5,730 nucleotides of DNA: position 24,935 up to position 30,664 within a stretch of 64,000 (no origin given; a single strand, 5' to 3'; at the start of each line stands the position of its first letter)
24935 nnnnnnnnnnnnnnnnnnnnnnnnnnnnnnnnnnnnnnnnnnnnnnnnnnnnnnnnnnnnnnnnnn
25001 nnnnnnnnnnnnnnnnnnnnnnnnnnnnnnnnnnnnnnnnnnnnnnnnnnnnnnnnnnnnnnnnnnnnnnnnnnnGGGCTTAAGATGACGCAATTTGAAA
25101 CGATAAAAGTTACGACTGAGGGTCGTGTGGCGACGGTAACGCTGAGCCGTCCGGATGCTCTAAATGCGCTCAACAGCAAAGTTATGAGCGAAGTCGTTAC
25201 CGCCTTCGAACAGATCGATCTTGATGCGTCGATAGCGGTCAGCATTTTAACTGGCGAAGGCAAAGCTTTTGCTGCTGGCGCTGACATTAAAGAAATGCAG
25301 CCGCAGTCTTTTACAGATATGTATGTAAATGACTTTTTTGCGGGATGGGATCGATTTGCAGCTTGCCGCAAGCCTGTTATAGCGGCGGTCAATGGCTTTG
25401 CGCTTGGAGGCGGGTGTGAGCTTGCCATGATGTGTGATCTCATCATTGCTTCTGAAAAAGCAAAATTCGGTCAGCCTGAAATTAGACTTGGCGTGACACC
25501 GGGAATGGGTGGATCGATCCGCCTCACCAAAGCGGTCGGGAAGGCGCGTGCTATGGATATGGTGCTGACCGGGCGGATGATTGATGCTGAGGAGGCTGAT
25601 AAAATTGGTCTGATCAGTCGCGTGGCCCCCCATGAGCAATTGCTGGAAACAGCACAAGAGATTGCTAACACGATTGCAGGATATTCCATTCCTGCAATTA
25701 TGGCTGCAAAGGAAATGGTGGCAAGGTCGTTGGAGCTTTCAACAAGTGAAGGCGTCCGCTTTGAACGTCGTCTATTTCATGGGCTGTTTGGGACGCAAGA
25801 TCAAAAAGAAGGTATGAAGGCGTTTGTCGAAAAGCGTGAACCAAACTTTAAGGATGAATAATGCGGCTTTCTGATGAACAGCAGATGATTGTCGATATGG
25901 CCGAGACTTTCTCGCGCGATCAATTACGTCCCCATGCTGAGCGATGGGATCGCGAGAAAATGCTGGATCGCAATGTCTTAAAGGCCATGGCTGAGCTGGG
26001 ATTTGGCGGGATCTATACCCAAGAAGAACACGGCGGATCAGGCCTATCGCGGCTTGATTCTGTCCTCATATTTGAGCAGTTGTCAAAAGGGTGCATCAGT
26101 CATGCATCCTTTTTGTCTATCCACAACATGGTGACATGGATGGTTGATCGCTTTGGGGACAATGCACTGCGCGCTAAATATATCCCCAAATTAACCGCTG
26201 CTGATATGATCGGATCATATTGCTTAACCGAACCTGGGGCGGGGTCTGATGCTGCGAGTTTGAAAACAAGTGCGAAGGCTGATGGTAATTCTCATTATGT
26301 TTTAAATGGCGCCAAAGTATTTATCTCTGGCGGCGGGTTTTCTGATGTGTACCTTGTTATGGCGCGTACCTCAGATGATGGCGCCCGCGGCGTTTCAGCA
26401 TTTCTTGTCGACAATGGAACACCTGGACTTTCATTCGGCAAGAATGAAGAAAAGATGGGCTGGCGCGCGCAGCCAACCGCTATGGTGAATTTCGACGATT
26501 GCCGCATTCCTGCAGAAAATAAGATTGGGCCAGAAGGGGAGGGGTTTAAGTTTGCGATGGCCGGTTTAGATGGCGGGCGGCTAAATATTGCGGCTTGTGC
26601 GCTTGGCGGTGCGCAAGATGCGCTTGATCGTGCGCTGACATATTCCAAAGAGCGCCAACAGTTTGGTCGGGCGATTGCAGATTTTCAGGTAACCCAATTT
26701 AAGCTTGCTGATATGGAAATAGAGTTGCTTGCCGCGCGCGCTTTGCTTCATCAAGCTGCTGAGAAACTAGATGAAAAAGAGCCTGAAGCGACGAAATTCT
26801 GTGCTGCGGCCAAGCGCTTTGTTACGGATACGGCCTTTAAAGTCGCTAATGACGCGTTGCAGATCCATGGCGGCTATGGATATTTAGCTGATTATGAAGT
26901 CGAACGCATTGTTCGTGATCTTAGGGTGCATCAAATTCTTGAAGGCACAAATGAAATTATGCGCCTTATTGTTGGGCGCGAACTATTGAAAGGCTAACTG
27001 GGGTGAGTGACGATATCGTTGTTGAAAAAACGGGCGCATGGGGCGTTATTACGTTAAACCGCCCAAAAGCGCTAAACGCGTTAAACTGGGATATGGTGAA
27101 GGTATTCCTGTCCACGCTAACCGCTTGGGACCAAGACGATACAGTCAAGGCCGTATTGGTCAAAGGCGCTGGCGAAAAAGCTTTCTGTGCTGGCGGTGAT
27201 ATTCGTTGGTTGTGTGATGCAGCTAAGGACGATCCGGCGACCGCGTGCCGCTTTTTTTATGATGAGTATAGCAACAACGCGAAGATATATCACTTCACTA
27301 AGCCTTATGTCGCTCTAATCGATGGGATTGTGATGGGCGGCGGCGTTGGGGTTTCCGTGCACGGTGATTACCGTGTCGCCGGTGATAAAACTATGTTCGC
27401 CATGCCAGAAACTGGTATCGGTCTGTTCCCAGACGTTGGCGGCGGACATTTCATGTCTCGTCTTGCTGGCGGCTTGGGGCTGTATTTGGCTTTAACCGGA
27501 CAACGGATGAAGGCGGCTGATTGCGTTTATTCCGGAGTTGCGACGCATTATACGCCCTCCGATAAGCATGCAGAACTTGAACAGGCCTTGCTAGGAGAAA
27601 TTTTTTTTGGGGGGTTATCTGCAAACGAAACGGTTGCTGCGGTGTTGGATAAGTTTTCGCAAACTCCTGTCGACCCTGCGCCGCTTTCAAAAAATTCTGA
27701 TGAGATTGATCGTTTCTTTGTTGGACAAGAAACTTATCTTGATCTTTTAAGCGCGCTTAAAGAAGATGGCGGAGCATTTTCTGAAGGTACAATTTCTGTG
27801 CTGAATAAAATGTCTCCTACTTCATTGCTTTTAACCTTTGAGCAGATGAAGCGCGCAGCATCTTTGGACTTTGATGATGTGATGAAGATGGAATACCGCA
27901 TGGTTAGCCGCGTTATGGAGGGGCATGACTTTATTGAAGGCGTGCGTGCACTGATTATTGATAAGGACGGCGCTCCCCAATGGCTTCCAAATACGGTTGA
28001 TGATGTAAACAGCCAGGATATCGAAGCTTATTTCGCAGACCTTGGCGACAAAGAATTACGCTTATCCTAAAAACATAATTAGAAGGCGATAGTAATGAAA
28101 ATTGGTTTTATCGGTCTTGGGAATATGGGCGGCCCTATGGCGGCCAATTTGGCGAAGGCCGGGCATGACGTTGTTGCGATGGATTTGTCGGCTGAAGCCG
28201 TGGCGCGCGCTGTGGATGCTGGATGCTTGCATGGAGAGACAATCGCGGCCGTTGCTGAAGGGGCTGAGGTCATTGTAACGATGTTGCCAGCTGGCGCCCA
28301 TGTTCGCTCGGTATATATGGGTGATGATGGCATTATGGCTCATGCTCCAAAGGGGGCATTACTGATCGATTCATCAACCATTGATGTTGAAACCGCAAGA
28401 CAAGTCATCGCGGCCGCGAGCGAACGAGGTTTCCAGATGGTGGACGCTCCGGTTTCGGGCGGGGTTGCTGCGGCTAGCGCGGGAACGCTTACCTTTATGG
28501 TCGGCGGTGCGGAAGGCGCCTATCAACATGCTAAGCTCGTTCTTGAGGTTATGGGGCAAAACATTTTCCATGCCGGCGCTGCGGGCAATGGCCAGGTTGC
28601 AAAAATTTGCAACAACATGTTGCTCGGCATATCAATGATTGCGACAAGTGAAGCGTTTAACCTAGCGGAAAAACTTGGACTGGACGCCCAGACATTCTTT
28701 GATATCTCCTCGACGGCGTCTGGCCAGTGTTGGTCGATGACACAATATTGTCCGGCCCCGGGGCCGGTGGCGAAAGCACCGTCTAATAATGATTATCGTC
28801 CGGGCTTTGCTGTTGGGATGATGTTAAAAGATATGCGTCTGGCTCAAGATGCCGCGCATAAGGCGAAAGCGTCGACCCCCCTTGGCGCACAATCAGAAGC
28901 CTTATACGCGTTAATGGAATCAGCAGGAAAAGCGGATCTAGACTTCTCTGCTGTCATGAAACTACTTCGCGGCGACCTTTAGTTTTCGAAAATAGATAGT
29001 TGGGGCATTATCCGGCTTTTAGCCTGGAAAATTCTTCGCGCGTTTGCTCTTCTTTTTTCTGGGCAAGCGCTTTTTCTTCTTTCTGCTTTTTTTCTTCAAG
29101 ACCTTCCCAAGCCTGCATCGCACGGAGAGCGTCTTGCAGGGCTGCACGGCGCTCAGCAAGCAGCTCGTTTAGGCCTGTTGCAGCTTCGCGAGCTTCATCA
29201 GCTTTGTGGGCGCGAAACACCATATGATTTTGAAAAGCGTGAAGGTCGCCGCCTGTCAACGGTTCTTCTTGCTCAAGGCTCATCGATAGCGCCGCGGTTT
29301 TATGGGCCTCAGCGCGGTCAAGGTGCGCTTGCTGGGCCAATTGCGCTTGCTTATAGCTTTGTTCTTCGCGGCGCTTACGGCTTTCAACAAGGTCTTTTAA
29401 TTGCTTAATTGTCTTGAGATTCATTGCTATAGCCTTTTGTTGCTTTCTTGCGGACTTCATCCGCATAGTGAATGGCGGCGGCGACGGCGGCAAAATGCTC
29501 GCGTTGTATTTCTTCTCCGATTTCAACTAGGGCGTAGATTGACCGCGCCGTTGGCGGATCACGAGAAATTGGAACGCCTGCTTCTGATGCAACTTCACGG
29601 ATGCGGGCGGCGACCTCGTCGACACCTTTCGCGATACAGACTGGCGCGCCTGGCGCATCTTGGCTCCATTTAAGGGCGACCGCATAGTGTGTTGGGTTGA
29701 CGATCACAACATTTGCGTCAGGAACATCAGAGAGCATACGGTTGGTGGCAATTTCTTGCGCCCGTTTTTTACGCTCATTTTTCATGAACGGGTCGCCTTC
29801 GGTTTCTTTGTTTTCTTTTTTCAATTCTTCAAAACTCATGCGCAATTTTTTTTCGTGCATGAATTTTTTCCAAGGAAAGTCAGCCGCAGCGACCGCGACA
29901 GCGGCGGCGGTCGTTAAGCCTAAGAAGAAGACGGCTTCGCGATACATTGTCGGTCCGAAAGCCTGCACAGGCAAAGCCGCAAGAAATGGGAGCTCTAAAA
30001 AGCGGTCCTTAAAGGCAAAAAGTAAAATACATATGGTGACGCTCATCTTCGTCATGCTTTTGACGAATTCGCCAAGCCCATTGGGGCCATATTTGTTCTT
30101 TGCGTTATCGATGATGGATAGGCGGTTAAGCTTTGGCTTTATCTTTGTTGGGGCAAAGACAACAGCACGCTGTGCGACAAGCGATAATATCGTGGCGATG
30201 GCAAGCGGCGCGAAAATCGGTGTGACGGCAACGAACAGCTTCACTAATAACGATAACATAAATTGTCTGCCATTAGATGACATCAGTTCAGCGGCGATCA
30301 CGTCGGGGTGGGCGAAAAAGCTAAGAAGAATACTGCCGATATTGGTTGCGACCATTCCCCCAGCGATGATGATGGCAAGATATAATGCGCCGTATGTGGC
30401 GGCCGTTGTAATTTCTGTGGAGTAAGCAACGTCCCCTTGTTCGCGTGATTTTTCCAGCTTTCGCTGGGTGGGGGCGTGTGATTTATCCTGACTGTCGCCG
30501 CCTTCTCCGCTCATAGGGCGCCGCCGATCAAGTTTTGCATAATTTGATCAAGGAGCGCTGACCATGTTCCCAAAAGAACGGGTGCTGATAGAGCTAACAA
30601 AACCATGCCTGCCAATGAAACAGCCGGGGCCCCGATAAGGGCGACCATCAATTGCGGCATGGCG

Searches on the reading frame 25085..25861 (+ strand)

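Call 44: search_protein_families(library=pfam, proteins=[window:25085-25861:+], max_evalue=0.001)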
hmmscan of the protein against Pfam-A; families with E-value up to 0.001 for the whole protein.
window:25085-25861:+ (258 aa): 2 families
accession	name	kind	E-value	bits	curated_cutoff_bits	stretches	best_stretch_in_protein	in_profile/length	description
PF00378.25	ECH_1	-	8.4e-80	268.1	27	1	12-257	3-250/251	Enoyl-CoA hydratase/isomerase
PF16113.10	ECH_2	-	1.6e-34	120.4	27.2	1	16-195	2-186/335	Enoyl-CoA hydratase/isomerase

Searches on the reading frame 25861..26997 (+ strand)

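Call 44: search_protein_families(library=pfam, proteins=[window:25861-26997:+], max_evalue=0.001)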
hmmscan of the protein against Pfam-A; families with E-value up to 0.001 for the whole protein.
window:25861-26997:+ (378 aa): 6 families
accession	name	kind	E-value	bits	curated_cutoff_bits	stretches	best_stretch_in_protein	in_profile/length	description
PF00441.29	Acyl-CoA_dh_1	-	7e-51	172.7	22.4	1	226-376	1-150/150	Acyl-CoA dehydrogenase, C-terminal domain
PF02771.21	Acyl-CoA_dh_N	-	1.5e-31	109.5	22.9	1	4-113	1-111/113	Acyl-CoA dehydrogenase, N-terminal domain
PF02770.24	Acyl-CoA_dh_M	-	1.1e-27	96.5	33.3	1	120-214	2-97/97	Acyl-CoA dehydrogenase, middle domain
PF08028.16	Acyl-CoA_dh_2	-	5.5e-23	82.2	22.7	1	243-363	3-132/134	Acyl-CoA dehydrogenase, C-terminal domain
PF22924.1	ACOX_C_alpha1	-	2.7e-09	37.5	27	1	257-376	25-169/169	Acyl-CoA oxidase, C-alpha1 domain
PF21343.2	ACAD9-ACADV_C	-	0.00071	20.3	27.8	0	267-337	27-97/120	ACAD9/ACADV, C-terminal domain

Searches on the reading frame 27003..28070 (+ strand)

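Call 44: search_protein_families(library=pfam, proteins=[window:27003-28070:+], max_evalue=0.001)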
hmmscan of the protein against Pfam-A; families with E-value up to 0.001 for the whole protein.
window:27003-28070:+ (355 aa): 2 families
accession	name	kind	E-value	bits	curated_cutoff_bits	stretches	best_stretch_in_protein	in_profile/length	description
PF16113.10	ECH_2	-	2.8e-122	408.8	27.2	1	14-344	2-335/335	Enoyl-CoA hydratase/isomerase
PF00378.25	ECH_1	-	2.1e-32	112.9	27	1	14-191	7-181/251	Enoyl-CoA hydratase/isomerase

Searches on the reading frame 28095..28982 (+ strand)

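Call 44: search_protein_families(library=pfam, proteins=[window:28095-28982:+], max_evalue=0.001)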
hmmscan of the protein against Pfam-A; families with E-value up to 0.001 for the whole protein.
window:28095-28982:+ (295 aa): 8 families
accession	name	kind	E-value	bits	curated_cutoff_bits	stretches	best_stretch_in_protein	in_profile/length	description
PF03446.21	NAD_binding_2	-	1.7e-52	178.1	21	1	2-161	1-161/161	NAD binding domain of 6-phosphogluconate dehydrogenase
PF14833.11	NAD_binding_11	-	7e-35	120.4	30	1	164-291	1-122/122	NAD-binding of NADP-dependent 3-hydroxyisobutyrate dehydrogenase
PF03721.20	UDPG_MGDP_dh_N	-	5.9e-08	32.9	27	1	1-38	1-38/187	UDP-glucose/GDP-mannose dehydrogenase family, NAD binding domain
PF03807.23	F420_oxidored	-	4.7e-07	30.7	21.6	1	2-69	1-72/94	NADP oxidoreductase coenzyme F420-dependent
PF02826.25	2-Hacid_dh_C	-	1.9e-05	24.5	25.1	1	2-95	38-128/178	D-isomer specific 2-hydroxyacid dehydrogenase, NAD binding domain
PF02737.24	3HCDH_N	-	0.00015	22.2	22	1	2-41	1-40/180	3-hydroxyacyl-CoA dehydrogenase, NAD binding domain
PF07991.19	KARI_N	-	0.00051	20.1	20.6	0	2-98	6-99/165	Acetohydroxy acid isomeroreductase, NADPH-binding domain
PF02558.23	ApbA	-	0.00058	19.9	22.2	0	3-43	1-40/150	Ketopantoate reductase PanE/ApbA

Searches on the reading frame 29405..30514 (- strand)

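Call 44: search_protein_families(library=pfam, proteins=[window:29405-30514:-], max_evalue=0.001)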
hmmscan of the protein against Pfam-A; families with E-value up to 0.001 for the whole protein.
window:29405-30514:- (369 aa): 1 family
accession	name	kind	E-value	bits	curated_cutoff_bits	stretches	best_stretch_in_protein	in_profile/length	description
PF01312.24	Bac_export_2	-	3.9e-100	335.8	24.4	1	9-350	1-334/335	FlhB HrpN YscU SpaS Family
